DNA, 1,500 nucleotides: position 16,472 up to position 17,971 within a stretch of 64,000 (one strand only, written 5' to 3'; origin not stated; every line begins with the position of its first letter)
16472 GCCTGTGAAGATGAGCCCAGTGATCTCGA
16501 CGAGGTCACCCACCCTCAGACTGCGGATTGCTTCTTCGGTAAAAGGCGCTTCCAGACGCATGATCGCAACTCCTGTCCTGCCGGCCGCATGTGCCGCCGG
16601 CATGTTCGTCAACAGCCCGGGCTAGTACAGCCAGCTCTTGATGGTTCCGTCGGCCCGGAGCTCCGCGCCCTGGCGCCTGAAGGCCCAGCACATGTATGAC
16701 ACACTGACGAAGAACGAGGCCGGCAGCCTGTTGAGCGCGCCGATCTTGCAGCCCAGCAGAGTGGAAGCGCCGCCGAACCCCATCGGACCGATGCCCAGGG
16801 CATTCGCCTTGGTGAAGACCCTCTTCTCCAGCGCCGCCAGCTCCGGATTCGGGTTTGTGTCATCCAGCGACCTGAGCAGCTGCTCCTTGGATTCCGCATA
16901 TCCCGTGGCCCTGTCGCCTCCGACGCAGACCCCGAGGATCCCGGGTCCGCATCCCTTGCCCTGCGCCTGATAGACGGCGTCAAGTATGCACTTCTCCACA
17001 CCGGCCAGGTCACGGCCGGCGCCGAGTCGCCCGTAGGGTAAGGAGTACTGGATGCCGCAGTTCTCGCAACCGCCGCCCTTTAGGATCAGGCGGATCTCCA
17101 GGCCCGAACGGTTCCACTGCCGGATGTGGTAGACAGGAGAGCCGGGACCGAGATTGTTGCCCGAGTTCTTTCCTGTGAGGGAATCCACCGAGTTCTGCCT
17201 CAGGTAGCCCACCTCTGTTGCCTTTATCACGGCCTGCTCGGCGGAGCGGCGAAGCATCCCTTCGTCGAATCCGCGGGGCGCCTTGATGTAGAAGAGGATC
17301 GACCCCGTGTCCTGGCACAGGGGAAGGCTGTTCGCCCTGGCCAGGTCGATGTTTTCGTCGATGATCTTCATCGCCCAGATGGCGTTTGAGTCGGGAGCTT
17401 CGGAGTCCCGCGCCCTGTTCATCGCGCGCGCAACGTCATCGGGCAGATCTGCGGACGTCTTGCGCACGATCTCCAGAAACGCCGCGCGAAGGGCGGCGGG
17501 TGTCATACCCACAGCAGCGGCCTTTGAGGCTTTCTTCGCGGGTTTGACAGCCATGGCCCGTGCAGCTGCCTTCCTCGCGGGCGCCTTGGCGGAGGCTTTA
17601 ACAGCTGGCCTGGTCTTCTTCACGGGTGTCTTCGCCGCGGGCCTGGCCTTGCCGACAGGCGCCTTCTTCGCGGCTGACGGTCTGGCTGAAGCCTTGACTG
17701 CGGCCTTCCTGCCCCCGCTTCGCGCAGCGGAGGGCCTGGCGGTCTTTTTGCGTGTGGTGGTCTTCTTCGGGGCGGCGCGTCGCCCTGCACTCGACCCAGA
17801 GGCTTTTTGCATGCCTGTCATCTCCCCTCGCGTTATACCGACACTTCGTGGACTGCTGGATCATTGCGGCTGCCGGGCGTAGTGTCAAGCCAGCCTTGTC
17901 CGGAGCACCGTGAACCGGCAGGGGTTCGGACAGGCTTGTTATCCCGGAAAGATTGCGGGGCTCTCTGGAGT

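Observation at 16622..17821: Fe-S fumarase/tartrate-dehydratase alpha subunit carrying a histone H1-like Lys/Ala/Pro-rich N-terminal tail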

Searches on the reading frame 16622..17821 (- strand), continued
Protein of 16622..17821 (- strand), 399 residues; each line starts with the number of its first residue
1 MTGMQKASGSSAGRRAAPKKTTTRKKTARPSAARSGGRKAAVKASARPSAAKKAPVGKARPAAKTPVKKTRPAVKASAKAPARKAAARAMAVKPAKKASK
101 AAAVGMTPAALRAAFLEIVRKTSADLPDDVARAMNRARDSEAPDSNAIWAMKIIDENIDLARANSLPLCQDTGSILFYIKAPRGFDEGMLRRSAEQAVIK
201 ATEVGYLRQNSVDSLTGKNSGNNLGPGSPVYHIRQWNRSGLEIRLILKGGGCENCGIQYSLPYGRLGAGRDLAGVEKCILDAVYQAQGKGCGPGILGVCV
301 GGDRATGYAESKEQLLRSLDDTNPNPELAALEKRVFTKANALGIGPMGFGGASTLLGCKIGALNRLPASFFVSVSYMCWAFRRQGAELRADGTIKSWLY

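Call 46: predict_structure(alignment_id=A1)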
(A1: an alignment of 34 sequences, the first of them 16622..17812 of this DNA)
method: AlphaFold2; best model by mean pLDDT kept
length: 396 residues; sequences in the alignment: 34
mean_pLDDT: 76.9   pTM: 0.68
mean pLDDT of the five models: 76.9, 75.5, 75.2, 73.5, 65.5
residues with pLDDT >= 90: 166; 70-90: 102; 50-70: 51; < 50: 77
segments of 3 or more residues with pLDDT < 50: 1-10, 12-14, 16-35, 41-59, 68-77, 81-88
pLDDT, mean of each block of 10 residues (from residue 1): 39 43 41 46 41 41 45 46 49 52 90 94 89 91 90 90 85 92 94 93 79 67 78 94 79 82 95 96 85 92 89 91 97 94 81 93 78 78 93 91
secondary structure, 60 per line:
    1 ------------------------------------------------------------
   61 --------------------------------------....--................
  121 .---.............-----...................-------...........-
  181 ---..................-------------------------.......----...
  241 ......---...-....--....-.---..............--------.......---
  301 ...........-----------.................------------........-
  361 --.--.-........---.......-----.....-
elements in order: H99-102 H105-121 H125-137 H143-161 E169-179 H184-201 E227-233 E238-246 E254-257 H269-282 E291-297 H301-311 H323-339 E352-359 E368-375 E379-385 E391-395

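Call 48: fold_search(model_id=the predicted structure, library=pdb)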
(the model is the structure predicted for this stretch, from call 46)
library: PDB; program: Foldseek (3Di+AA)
matches with E <= 10: 309; with E <= 0.001: 24
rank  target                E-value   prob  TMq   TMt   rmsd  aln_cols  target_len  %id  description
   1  7xky_A                1.2e-23  1.00  0.64  0.89   2.3       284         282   31  Crystal structure of Methanocaldococcus jannaschii two-subunit Fumarate hydratase apo-protein complex (released 2023-02-08)
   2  5l2r_A                4.5e-15  1.00  0.61  0.46   3.7       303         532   23  Crystal structure of fumarate hydratase from Leishmania major (released 2016-08-17)
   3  6unz_A                4.5e-15  1.00  0.59  0.44   4.0       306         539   24  Crystal structure of cytosolic fumarate hydratase from Leishmania major (released 2019-12-04)
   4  6uq8_A                5.7e-15  1.00  0.61  0.46   3.7       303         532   23  Crystal structure of R421A variant of cytosolic fumarate hydratase from Leishmania major in a complex with S-malate an (released 2019-12-04)
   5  6uqm_A                5.7e-15  1.00  0.60  0.46   3.8       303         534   22  Crystal structure of R173A variant of cytosolic fumarate hydratase from Leishmania major in a complex with S-malate (released 2019-12-04)
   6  6uql_B                6.0e-15  1.00  0.61  0.46   3.7       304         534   23  Crystal structure of R471A variant of cytosolic fumarate hydratase from Leishmania major in a complex with S-malate (released 2019-12-04)
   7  6uq8_B                6.4e-15  1.00  0.61  0.46   3.7       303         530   23  Crystal structure of R421A variant of cytosolic fumarate hydratase from Leishmania major in a complex with S-malate an (released 2019-12-04)
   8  6uqb_B                7.7e-15  1.00  0.61  0.46   3.7       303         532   23  Crystal structure of R471A variant of cytosolic fumarate hydratase from Leishmania major in a complex with S-malate an (released 2019-12-04)
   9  6uoi_A                9.1e-15  1.00  0.61  0.46   3.7       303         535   23  Crystal structure of cytosolic fumarate hydratase from Leishmania major in a complex with malonate (released 2019-12-04)
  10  6uq9_A                1.0e-14  1.00  0.61  0.46   3.7       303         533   23  Crystal structure of R421A variant of cytosolic fumarate hydratase from Leishmania major in a complex with S-malate (released 2019-12-04)
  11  6up9_A                1.6e-14  1.00  0.61  0.46   3.7       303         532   23  Crystal structure of T467A variant of cytosolic fumarate hydratase from Leishmania major in a complex with malonate (released 2019-12-04)
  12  6uqm_B                1.7e-14  1.00  0.61  0.46   3.5       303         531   23  Crystal structure of R173A variant of cytosolic fumarate hydratase from Leishmania major in a complex with S-malate (released 2019-12-04)
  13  6uq9_B                2.2e-14  1.00  0.61  0.47   3.6       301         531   23  Crystal structure of R421A variant of cytosolic fumarate hydratase from Leishmania major in a complex with S-malate (released 2019-12-04)
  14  6uqn_B                2.5e-14  1.00  0.62  0.47   3.5       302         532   24  Crystal structure of R173A variant of cytosolic fumarate hydratase from Leishmania major in a complex with fumarate an (released 2019-12-04)
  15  6uqb_A                2.7e-14  1.00  0.60  0.46   3.8       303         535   23  Crystal structure of R471A variant of cytosolic fumarate hydratase from Leishmania major in a complex with S-malate an (released 2019-12-04)
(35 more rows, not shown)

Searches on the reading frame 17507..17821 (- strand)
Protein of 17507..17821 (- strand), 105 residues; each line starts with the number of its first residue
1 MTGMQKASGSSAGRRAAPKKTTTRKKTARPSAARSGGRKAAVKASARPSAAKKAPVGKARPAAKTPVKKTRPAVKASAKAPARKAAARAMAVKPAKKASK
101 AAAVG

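Call 28: search_protein_families(library=pfam, proteins=[window:17507-17821:-], max_evalue=10)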
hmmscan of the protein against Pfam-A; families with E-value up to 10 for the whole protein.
seq(105 aa): 0 families

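Call 31: find_homologous_proteins(query=window:17507-17812:-, max_evalue=0.001)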
Query seq(102 aa): 3554 candidates shared short words with the query, none scored E <= 0.001.
